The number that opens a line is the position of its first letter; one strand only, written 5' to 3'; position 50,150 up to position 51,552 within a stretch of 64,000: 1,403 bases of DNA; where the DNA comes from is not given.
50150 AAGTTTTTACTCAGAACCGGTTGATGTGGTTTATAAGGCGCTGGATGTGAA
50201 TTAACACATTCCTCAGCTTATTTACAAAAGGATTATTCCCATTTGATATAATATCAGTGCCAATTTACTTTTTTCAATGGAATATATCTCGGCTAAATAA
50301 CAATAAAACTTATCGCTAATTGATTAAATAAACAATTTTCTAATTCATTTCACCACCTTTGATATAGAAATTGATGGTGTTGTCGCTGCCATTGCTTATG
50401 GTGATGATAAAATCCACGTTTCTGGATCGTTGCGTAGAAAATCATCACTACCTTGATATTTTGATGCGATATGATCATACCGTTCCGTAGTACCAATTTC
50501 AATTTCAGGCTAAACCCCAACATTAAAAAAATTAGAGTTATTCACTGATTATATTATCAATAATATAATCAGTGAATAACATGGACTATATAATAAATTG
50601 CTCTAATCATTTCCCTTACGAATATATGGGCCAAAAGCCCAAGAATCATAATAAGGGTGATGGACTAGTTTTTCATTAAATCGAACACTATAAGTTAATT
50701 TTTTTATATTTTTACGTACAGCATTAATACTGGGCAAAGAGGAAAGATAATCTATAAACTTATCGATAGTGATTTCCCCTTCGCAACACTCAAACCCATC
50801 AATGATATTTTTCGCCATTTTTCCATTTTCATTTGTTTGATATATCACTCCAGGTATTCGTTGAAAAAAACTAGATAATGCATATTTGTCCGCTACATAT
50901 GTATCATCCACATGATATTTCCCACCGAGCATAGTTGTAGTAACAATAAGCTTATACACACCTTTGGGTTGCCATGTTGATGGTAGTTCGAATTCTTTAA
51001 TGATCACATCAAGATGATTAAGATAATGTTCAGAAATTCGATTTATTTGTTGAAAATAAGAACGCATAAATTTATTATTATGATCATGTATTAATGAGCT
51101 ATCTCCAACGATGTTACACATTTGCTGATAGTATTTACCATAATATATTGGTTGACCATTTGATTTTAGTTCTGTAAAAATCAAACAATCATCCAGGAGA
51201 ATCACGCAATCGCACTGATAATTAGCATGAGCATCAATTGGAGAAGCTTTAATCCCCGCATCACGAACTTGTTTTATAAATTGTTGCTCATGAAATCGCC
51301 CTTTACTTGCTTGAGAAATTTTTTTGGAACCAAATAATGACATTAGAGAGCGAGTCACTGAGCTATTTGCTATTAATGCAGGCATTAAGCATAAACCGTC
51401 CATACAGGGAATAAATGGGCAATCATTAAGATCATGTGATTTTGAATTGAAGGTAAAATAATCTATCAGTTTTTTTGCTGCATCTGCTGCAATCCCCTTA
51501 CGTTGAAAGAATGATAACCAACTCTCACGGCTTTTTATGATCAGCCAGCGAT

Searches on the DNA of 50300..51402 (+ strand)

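Call 8: search_dna_similar(query=window:50300-50800:+, collection=ecoli_genomes, mode=near, max_rows=15)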
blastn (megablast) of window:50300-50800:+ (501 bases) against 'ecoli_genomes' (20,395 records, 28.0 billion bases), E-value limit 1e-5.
Records with a match: 454; places in all: 457; records where one place covers at least 80% of the query: 339.
Genomes with a match: 454 of 5426; with a place that covers at least 80% of the query: 339. Places per genome that has any: lowest 1, median 1, highest 2. On chromosomes: 457 places; on plasmids: 0.
Best place of each record, by identity: >=99% 129; 95-99% 211; 80-90% 114.
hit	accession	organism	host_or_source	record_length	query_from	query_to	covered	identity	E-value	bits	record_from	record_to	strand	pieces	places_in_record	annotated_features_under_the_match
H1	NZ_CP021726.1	Escherichia coli strain Combat11I9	Homo sapiens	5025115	1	501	100%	100.0%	0e+0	926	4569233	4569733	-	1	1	hypothetical protein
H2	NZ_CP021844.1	Escherichia coli strain EC1515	Homo sapiens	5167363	1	501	100%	100.0%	0e+0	926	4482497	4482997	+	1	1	hypothetical protein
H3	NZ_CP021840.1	Escherichia coli strain EC974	Homo sapiens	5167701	1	501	100%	100.0%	0e+0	926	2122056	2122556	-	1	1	hypothetical protein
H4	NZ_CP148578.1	Escherichia coli strain Z1322HEC0005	Homo sapiens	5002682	1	501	100%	100.0%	0e+0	926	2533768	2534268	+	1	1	hypothetical protein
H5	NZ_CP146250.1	Escherichia coli strain L26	chicken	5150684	1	501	100%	100.0%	0e+0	926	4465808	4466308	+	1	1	hypothetical protein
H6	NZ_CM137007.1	Escherichia coli strain 4FM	Mink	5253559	1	501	100%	100.0%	0e+0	926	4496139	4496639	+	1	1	hypothetical protein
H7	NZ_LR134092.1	Escherichia coli strain NCTC10444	Calf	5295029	1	501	100%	100.0%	0e+0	926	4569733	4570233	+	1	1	hypothetical protein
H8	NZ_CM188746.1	Escherichia coli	chicken farms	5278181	1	501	100%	100.0%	0e+0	926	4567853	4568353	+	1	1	hypothetical protein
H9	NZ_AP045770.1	Escherichia coli strain 23CRST011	Homo sapiens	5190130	1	501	100%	100.0%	0e+0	926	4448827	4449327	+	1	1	hypothetical protein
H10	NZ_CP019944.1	Escherichia coli strain DSM 103246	chicken carcass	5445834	1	501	100%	99.8%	0e+0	920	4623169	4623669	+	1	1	hypothetical protein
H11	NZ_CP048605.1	Escherichia coli strain PapRG-06-5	Papio papio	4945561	1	501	100%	99.8%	0e+0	920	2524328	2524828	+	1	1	hypothetical protein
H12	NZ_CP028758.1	Escherichia coli strain A16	Otter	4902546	1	501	100%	99.8%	0e+0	920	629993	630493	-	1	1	hypothetical protein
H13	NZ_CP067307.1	Escherichia coli strain ABW_A19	waste water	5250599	1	501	100%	99.8%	0e+0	920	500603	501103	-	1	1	hypothetical protein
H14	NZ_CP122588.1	Escherichia coli strain ETEC6335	Sus scrofa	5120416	1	501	100%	99.8%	0e+0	920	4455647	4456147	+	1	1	hypothetical protein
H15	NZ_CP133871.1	Escherichia coli strain ES5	Homo sapiens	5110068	1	501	100%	99.8%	0e+0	920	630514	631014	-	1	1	hypothetical protein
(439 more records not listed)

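Call 11: get_annotated_region(hit=H2, flank=12000)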
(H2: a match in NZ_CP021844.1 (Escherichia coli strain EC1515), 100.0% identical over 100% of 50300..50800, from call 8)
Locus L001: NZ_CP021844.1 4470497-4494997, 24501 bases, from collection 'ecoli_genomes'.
description: Escherichia coli strain EC1515 chromosome, complete genome
organism: Escherichia coli strain EC1515 (NCBI taxid 562)
replicon: chromosome; assembly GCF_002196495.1
host: Homo sapiens; source: urine; urinary tract infection; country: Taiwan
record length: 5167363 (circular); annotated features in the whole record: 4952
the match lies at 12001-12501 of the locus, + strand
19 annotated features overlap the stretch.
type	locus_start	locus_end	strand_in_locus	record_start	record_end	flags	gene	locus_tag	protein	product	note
CDS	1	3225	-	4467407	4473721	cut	-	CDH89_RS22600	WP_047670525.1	DEAD/DEAH box helicase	-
CDS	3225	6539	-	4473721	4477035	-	-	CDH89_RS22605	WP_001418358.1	STY4851/ECs_5259 family protein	-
CDS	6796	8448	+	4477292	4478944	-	zorA2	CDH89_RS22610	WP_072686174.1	type II Zorya anti-phage system protein ZorA2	-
CDS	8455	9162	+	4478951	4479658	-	zorB2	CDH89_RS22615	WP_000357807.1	type II Zorya anti-phage system protein ZorB2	-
CDS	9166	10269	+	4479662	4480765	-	zorE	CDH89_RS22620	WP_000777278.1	type II Zorya anti-phage system protein ZorE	-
CDS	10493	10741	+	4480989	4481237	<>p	-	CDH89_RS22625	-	N-acetylneuraminate epimerase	incomplete; partial in the middle of a contig; missing N-terminus and C-terminus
CDS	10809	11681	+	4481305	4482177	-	-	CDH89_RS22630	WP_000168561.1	phosphorothioated DNA-binding restriction endonuclease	-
CDS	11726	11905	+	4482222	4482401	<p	-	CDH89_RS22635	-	hypothetical protein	incomplete; partial in the middle of a contig; missing N-terminus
CDS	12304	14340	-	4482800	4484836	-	-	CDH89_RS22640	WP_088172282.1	hypothetical protein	-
tRNA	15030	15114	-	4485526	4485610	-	-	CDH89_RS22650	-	tRNA-Leu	-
CDS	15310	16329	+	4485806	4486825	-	ahr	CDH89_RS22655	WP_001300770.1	NADPH-dependent aldehyde reductase Ahr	-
CDS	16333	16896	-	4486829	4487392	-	idnK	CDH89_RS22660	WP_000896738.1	gluconokinase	-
CDS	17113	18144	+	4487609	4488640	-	idnD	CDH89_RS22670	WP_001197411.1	L-idonate 5-dehydrogenase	-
CDS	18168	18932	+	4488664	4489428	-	idnO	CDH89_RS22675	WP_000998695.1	gluconate 5-dehydrogenase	-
CDS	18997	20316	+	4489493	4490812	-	idnT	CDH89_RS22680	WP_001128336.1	gnt-II system L-idonate transporter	-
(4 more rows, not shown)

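Call 13: search_dna_similar(query=window:50300-50800:+, collection=ecoli_genomes, mode=near, max_rows=60, rows=spread)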
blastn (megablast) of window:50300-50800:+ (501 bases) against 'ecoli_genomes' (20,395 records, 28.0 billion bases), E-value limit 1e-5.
Records with a match: 454; places in all: 457; records where one place covers at least 80% of the query: 339.
Genomes with a match: 454 of 5426; with a place that covers at least 80% of the query: 339. Places per genome that has any: lowest 1, median 1, highest 2. On chromosomes: 457 places; on plasmids: 0.
Best place of each record, by identity: >=99% 129; 95-99% 211; 80-90% 114.
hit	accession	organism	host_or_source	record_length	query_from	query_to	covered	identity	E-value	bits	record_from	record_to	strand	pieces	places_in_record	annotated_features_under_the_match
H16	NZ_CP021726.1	Escherichia coli strain Combat11I9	Homo sapiens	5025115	1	501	100%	100.0%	0e+0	926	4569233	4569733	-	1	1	hypothetical protein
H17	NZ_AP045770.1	Escherichia coli strain 23CRST011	Homo sapiens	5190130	1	501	100%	100.0%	0e+0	926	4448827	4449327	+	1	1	hypothetical protein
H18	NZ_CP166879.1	Escherichia coli strain 48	Fecal sample from a deer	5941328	1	501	100%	99.8%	0e+0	920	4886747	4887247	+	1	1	hypothetical protein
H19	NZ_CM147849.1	Escherichia coli strain 33F4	Calf of Bos taurus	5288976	1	501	100%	99.2%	0e+0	904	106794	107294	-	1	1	hypothetical protein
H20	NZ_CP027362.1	Escherichia coli strain 95-3192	missing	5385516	1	501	100%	99.0%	0e+0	898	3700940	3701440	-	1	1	hypothetical protein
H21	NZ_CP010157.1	Escherichia coli strain D10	dog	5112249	1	501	100%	99.0%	0e+0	898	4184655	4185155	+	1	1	hypothetical protein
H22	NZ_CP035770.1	Escherichia coli O145 strain RM8988-C1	Cattle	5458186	1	501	100%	99.0%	0e+0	898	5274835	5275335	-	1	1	hypothetical protein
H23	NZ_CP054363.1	Escherichia coli strain SCU-171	Homo sapiens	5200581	1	501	100%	99.0%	0e+0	898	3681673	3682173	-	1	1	hypothetical protein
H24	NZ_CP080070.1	Escherichia coli strain 19SZHZ713Rt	Homo sapiens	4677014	1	501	100%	99.0%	0e+0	898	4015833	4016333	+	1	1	hypothetical protein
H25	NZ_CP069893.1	Escherichia coli strain FDAARGOS_1286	Homo sapiens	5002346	1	501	100%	99.0%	0e+0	898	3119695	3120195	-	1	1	hypothetical protein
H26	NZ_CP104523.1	Escherichia coli strain E7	Poultry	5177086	1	501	100%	99.0%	0e+0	898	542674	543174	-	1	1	hypothetical protein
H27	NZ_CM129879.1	Escherichia coli strain MN06021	seawater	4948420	1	501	100%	99.0%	0e+0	898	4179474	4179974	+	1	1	hypothetical protein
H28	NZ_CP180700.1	Escherichia coli strain CUPS05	Slaughterhouse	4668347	1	501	100%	99.0%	0e+0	898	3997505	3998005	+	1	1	hypothetical protein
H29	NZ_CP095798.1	Escherichia coli strain CT282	avian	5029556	1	501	100%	99.0%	0e+0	898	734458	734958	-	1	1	hypothetical protein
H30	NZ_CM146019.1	Escherichia coli strain YDMW_2_complete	Sewage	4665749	1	501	100%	99.0%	0e+0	898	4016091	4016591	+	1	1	hypothetical protein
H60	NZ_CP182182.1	Escherichia coli strain EC19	pig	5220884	1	447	89%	98.9%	0e+0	798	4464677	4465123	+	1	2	none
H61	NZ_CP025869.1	Escherichia coli strain 503829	Homo sapiens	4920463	1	188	38%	86.3%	4e-49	204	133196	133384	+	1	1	phospholipase D-like domain-containing protein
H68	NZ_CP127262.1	Escherichia coli strain TW10828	Homo sapiens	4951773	1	188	38%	86.3%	4e-49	204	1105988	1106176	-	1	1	anti-phage END nuclease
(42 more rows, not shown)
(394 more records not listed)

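Call 16: get_annotated_region(hit=H61, flank=6000)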
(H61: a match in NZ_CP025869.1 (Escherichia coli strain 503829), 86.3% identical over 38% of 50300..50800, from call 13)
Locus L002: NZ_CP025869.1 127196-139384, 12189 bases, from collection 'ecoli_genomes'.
description: Escherichia coli strain 503829 chromosome, complete genome
organism: Escherichia coli strain 503829 (NCBI taxid 562)
replicon: chromosome; assembly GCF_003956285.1
host: Homo sapiens; source: stool; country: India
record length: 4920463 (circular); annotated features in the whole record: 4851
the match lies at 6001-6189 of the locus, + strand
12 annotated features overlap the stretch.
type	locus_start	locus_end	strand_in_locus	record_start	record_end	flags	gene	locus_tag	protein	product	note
CDS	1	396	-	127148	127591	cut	-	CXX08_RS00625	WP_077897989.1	fimbrial protein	-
CDS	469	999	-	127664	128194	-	fimF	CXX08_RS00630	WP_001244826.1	type 1 fimbria minor subunit FimF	-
CDS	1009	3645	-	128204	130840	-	fimD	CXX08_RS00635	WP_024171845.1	fimbrial usher FimD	-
CDS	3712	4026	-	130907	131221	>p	fimC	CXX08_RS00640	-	type 1 fimbria chaperone FimC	incomplete; partial in the middle of a contig; missing N-terminus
CDS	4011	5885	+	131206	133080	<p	brxL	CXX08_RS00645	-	protease Lon-related BREX system protein BrxL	incomplete; partial in the middle of a contig; missing N-terminus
CDS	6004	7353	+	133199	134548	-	-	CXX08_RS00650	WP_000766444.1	phospholipase D-like domain-containing protein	-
CDS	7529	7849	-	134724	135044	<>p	-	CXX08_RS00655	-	IS3 family transposase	frameshifted; incomplete; partial in the middle of a contig; missing N-terminus and C-terminus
CDS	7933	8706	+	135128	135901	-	-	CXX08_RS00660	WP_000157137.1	type IV toxin-antitoxin system AbiEi family antitoxin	-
CDS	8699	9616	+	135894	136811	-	-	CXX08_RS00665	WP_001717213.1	nucleotidyl transferase AbiEii/AbiGii toxin family protein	-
CDS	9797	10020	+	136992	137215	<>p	-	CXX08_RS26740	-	integrating conjugative element membrane protein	frameshifted; internal stop; incomplete; partial in the middle of a contig; missing N-terminus and C-terminus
CDS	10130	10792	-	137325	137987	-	-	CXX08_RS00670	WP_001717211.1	hypothetical protein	-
CDS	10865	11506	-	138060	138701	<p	-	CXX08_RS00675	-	tyrosine-type recombinase/integrase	incomplete; partial in the middle of a contig; missing C-terminus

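Call 17: get_annotated_region(hit=H68, flank=6000)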
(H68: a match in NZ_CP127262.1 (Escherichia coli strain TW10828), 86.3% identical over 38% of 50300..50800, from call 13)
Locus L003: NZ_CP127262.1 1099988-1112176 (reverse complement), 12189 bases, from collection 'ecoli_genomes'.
description: Escherichia coli strain TW10828 chromosome, complete genome
organism: Escherichia coli strain TW10828 (NCBI taxid 562)
replicon: chromosome; assembly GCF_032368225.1
host: Homo sapiens; source: stool; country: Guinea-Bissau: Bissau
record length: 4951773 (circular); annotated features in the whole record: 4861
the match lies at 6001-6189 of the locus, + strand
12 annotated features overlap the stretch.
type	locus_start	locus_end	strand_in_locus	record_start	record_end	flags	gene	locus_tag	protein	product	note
CDS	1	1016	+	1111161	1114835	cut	pglX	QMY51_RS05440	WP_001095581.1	BREX-1 system adenine-specific DNA-methyltransferase PglX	-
CDS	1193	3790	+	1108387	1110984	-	pglZ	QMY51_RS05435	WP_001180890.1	BREX-1 system phosphatase PglZ type A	-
CDS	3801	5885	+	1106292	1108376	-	brxL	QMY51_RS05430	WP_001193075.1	protease Lon-related BREX system protein BrxL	-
CDS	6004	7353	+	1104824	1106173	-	-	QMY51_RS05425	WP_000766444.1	anti-phage END nuclease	-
CDS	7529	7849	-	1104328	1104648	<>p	-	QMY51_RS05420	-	IS3 family transposase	frameshifted; incomplete; partial in the middle of a contig; missing N-terminus and C-terminus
CDS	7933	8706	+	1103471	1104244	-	-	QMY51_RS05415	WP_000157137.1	type IV toxin-antitoxin system AbiEi family antitoxin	-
CDS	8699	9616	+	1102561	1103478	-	-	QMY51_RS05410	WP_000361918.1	nucleotidyl transferase AbiEii/AbiGii toxin family protein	-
CDS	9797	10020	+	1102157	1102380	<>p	-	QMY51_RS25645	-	integrating conjugative element membrane protein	frameshifted; internal stop; incomplete; partial in the middle of a contig; missing N-terminus and C-terminus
CDS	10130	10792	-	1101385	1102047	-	-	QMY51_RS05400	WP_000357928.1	hypothetical protein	-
CDS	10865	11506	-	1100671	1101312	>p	-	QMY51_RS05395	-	tyrosine-type recombinase/integrase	incomplete; partial in the middle of a contig; missing C-terminus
tRNA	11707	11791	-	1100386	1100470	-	-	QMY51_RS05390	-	tRNA-Leu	-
CDS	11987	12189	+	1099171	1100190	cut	ahr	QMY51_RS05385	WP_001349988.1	NADPH-dependent aldehyde reductase Ahr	-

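Call 18: get_annotated_region(hit=H60, flank=5000)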
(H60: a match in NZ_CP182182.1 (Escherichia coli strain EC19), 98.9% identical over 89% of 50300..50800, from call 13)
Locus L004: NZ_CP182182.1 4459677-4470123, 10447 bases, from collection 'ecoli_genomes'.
description: Escherichia coli strain EC19 chromosome, complete genome
organism: Escherichia coli strain EC19 (NCBI taxid 562)
replicon: chromosome; assembly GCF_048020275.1
host: pig; source: fecal swab; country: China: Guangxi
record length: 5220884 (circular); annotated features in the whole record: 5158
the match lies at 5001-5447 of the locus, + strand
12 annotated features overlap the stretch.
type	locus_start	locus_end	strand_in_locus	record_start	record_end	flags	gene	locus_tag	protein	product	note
CDS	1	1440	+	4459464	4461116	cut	zorA2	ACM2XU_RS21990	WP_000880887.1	type II Zorya anti-phage system protein ZorA2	-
CDS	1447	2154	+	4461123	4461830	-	zorB2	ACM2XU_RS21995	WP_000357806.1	type II Zorya anti-phage system protein ZorB2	-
CDS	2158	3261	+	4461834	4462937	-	zorE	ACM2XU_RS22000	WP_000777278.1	type II Zorya anti-phage system protein ZorE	-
CDS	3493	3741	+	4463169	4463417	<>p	-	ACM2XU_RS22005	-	N-acetylneuraminic acid mutarotase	incomplete; partial in the middle of a contig; missing N-terminus and C-terminus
CDS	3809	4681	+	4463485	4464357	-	-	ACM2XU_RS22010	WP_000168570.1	phosphorothioated DNA-binding restriction endonuclease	-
CDS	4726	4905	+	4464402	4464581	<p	-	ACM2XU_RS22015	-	peptidase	incomplete; partial in the middle of a contig; missing N-terminus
CDS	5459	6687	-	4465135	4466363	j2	-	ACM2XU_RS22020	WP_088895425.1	IS3-like element IS2 family transposase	programmed frameshift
CDS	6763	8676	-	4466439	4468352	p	-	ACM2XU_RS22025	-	hypothetical protein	frameshifted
CDS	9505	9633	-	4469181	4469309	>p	-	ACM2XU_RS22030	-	transcriptional regulator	incomplete; partial in the middle of a contig; missing N-terminus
CDS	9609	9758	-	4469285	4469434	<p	-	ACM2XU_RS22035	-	restriction endonuclease subunit M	incomplete; partial in the middle of a contig; missing C-terminus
CDS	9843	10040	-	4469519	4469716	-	-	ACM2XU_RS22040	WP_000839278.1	DUF957 domain-containing protein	-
CDS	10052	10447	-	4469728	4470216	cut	-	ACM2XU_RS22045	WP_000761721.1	DUF5983 family protein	-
